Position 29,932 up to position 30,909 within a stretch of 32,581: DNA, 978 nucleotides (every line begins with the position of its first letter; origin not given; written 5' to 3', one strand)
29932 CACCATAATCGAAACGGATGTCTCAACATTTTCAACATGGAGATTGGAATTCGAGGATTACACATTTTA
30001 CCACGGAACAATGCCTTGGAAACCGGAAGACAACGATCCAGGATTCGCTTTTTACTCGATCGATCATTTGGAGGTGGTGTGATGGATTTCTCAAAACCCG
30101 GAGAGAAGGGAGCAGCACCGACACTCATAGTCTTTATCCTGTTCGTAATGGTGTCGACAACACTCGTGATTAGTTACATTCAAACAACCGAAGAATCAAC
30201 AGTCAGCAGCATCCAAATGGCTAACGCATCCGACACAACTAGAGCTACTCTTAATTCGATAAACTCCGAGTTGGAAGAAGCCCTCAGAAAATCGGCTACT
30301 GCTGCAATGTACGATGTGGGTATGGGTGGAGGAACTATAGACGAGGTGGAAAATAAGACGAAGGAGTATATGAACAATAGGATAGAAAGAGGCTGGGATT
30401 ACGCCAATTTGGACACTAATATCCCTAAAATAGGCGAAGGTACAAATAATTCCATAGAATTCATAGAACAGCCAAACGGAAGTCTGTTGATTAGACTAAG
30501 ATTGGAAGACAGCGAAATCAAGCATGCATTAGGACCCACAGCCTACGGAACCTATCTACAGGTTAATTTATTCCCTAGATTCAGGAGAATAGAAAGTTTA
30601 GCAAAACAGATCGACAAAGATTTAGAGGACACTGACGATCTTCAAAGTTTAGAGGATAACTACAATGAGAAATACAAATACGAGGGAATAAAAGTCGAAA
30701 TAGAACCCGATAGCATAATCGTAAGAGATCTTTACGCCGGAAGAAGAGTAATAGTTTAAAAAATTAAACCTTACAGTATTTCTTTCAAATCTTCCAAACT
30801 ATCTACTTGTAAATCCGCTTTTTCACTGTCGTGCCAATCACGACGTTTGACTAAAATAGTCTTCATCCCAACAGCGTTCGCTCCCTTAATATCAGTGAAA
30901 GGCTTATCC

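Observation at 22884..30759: Divergently organised type IV filament (Tad / archaeal pilus-like) locus with atypical ATPase and six anchored small proteins, but no archaellin, recognisable major-pilin family or prepilin peptidase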

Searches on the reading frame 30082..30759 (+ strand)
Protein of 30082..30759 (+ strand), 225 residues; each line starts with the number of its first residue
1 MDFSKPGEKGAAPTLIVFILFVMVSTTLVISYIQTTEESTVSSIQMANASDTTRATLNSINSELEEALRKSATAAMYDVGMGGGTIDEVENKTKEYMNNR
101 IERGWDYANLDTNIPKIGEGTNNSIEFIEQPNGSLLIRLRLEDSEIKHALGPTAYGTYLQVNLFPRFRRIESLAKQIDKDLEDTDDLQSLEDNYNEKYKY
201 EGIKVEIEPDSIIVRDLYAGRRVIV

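Call 3: search_protein_families(library=pfam, proteins=[window:30082-30759:+], max_evalue=1)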
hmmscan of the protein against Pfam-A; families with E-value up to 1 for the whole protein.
window:30082-30759:+ (225 aa): 3 families
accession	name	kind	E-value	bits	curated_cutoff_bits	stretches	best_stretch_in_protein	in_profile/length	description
PF00921.22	Lipoprotein_2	-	0.036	14.1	22.6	1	17-100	4-89/298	Borrelia lipoprotein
PF14357.11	DUF4404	-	0.046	14.8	27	1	47-76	16-45/83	Domain of unknown function (DUF4404)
PF19579.4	FtsL_2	-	0.11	12.9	24.6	1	12-72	14-74/100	Bacteriodetes cell division protein (FtsL-like)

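Call 4: search_protein_families(library=ncbifam, proteins=[window:30082-30759:+], max_evalue=1)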
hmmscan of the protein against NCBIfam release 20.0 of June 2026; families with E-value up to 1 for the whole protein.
window:30082-30759:+ (225 aa): 0 families

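Call 41: find_homologous_proteins(query=window:30082-30759:+, max_evalue=0.001)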
Query window:30082-30759:+ (225 aa): 14 proteins with E <= 0.001 among 335 candidates.
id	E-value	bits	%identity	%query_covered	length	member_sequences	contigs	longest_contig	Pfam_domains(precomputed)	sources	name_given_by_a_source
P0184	5.5e-141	485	100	100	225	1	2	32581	-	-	-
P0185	7.5e-124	429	89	100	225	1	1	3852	-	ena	-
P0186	5.0e-123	427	89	100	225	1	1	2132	-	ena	-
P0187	5.7e-117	407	82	100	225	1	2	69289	-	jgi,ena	-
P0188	5.2e-114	397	79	100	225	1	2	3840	-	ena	-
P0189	7.5e-114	397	80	100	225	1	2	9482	-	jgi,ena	-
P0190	4.6e-68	247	55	97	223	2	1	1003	-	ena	-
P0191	1.4e-61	226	49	99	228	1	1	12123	-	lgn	-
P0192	2.3e-61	225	56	79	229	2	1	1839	-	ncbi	-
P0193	1.8e-60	222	50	99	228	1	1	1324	-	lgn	-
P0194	8.8e-50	188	44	100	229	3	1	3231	-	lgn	-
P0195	1.0e-49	187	44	100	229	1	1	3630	-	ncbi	-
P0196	3.3e-47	179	42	97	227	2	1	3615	-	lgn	-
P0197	8.6e-43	165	43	96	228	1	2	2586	-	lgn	-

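Call 49: predict_structure(alignment_id=A5)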
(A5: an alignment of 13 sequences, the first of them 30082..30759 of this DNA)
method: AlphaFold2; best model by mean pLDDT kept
length: 225 residues; sequences in the alignment: 13
mean_pLDDT: 69.4   pTM: 0.53
mean pLDDT of the five models: 69.4, 66.3, 64.6, 62.5, 57.4
residues with pLDDT >= 90: 2; 70-90: 125; 50-70: 77; < 50: 21
segments of 3 or more residues with pLDDT < 50: 1-10, 28-30, 131-133
pLDDT, mean of each block of 10 residues (from residue 1): 39 63 56 51 62 74 77 70 69 87 78 79 72 65 72 58 58 83 84 77 80 72 72
secondary structure, 60 per line:
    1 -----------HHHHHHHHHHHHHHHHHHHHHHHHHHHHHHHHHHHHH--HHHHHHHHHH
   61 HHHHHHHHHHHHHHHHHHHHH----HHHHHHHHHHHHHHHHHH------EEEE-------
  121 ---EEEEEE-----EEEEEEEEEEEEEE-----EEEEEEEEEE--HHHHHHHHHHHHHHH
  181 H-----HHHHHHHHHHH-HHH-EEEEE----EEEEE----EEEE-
elements in order: H12-48 H51-81 H86-103 E110-113 E124-129 E135-148 E154-163 H166-181 H187-197 E203-207 E212-216 E221-224

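Call 52: fold_search(model_id=the predicted structure, library=pdb)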
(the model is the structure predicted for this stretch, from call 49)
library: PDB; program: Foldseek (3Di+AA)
matches with E <= 10: 634; with E <= 0.001: 0
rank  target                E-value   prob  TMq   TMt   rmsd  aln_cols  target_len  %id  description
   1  6o1t_B                1.3e-01  0.18  0.19  0.22   7.7       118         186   14  BOVINE SALIVARY PROTEIN FORM 30B WITH OLEIC ACID (released 2019-03-13)
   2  7zx8_V                2.2e-01  0.13  0.12  0.22  11.5        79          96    9  Structure of SNAPc containing Pol II pre-initiation complex bound to U1 snRNA promoter (OC) (released 2022-12-07)
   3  8th5_D                2.5e-01  0.08  0.11  0.14  12.0        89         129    7  Crystal Structure of the G3BP1 NTF2-like domain bound to the IDR1 of SARS-CoV-2 nucleocapsid protein P13L mutant (released 2024-03-20)
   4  7r5v_P                3.2e-01  0.08  0.11  0.12  19.5       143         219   12  Structure of the human CCAN CENP-A alpha-satellite complex (released 2022-04-27)
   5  5wi4_A                3.3e-01  0.20  0.16  0.28  14.8       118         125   10  CRYSTAL STRUCTURE OF DYNLT1/TCTEX-1 IN COMPLEX WITH ARHGEF2 (released 2017-11-15)
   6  1nh2_D                3.3e-01  0.11  0.12  0.21  11.3        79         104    4  Crystal structure of a yeast TFIIA/TBP/DNA complex (released 2003-10-21)
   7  3ujm_A                3.3e-01  0.04  0.09  0.17  15.2        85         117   10  Crystal structure of the NTF2-like domain of the Drosophila melanogaster Rasputin protein (released 2012-04-25)
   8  1ytf_D                3.5e-01  0.15  0.16  0.30  12.2       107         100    6  YEAST TFIIA/TBP/DNA COMPLEX (released 1996-06-20)
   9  5wi4_C                3.9e-01  0.16  0.17  0.27  13.6       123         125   11  CRYSTAL STRUCTURE OF DYNLT1/TCTEX-1 IN COMPLEX WITH ARHGEF2 (released 2017-11-15)
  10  8th5_A                3.9e-01  0.04  0.09  0.11  15.4        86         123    9  Crystal Structure of the G3BP1 NTF2-like domain bound to the IDR1 of SARS-CoV-2 nucleocapsid protein P13L mutant (released 2024-03-20)
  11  2mip_A                4.2e-01  0.21  0.12  0.23   6.8        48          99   17  CRYSTAL STRUCTURE OF HUMAN IMMUNODEFICIENCY VIRUS (HIV) TYPE 2 PROTEASE IN COMPLEX WITH A REDUCED AMIDE INHIBITOR AND  (released 1993-10-31)
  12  8glv_CP               4.2e-01  0.20  0.17  0.29  14.6       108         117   15  96-nm repeat unit of doublet microtubules from Chlamydomonas reinhardtii flagella (released 2023-05-31)
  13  8yj4_F                4.4e-01  0.06  0.12  0.16  12.7        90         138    9  The complex structure of SdnG with its analogue of substrate (released 2025-10-22)
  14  8th1_D                4.4e-01  0.04  0.09  0.12  15.3        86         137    8  Crystal Structure of the G3BP1 NTF2-like domain bound to the IDR1 of SARS-CoV-2 nucleocapsid protein D3L mutant (released 2023-12-27)
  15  3upj_B                4.7e-01  0.16  0.11  0.21   5.6        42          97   19  HUMAN IMMUNODEFICIENCY VIRUS TYPE 2 PROTEASE MUTANT WITH LYS 57 REPLACED BY LEU (K57L) COMPLEX WITH U096333 [4-HYDROXY (released 1996-10-14)
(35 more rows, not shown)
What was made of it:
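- Tried and rejected: The AF2 model of the 225-aa protein (13-sequence alignment, pLDDT 69) searched with Foldseek against the PDB gave a best E of 0.13 at probability below 0.25, so its fold is unplaced (calls 49, 52).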

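Call 74: search_solved_structures(query=A5, max_evalue=1)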
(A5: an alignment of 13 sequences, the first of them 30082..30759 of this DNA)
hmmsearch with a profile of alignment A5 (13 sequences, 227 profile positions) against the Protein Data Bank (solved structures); distinct sequences matched with E-value up to 1: 2.
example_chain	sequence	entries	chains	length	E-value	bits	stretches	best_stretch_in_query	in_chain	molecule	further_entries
8vig_A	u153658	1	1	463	0.14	14.9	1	75-119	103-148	Sulfoxide synthase EgtB-IV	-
6uhi_A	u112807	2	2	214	0.85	12.3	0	90-118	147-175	Ryanodine receptor 1 chimera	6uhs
